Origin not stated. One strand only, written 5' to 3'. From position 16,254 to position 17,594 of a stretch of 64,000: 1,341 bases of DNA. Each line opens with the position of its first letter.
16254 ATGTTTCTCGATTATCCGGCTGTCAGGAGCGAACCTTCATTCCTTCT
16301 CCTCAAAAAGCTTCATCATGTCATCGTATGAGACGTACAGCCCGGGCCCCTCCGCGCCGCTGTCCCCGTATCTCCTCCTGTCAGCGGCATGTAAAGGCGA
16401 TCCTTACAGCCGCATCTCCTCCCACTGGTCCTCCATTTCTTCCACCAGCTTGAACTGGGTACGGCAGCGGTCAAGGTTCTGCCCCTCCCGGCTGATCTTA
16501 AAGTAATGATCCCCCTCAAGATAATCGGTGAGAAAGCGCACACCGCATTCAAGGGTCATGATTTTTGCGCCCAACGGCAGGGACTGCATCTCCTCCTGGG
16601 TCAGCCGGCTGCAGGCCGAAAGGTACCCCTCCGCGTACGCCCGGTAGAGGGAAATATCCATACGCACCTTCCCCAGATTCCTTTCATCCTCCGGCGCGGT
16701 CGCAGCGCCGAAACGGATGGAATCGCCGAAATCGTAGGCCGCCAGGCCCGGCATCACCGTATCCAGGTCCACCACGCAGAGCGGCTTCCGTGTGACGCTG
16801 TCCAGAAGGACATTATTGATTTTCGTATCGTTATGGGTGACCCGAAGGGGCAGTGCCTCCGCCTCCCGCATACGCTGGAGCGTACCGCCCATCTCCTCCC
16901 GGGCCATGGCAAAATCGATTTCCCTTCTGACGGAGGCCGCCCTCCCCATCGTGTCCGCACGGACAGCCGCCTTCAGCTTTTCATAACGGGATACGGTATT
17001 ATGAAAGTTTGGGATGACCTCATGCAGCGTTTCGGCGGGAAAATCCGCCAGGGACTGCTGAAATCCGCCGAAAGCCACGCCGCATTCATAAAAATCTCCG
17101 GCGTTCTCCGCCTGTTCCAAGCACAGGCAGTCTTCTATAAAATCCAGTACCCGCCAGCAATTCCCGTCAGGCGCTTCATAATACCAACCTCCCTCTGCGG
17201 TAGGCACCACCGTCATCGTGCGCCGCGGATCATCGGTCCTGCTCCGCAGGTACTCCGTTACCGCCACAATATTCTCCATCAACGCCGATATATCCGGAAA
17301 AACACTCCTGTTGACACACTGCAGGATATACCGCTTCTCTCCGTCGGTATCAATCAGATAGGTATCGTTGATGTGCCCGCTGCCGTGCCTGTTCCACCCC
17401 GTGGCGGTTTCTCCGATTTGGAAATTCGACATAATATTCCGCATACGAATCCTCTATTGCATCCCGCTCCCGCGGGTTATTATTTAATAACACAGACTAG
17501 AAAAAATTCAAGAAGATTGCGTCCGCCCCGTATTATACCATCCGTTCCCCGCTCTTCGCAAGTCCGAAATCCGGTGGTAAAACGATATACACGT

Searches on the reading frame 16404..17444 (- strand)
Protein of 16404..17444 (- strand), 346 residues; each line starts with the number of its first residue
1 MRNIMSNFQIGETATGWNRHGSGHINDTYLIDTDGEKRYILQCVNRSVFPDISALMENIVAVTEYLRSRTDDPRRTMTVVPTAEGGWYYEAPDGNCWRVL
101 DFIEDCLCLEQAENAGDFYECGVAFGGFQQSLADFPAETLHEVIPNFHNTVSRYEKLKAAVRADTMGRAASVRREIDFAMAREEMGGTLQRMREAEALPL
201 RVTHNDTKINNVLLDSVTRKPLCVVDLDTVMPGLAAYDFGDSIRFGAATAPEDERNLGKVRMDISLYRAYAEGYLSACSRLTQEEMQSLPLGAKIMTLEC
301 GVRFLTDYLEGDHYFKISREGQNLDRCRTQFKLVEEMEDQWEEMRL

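Call 4: search_protein_families(library=pfam, proteins=[window:16404-17444:-], max_evalue=0.01)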
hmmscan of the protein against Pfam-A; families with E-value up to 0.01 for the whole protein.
window:16404-17444:- (346 aa): 1 family
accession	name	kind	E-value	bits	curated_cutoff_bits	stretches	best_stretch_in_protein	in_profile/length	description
PF01636.29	APH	-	2.9e-15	57.1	23.2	1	18-254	3-220/239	Phosphotransferase enzyme family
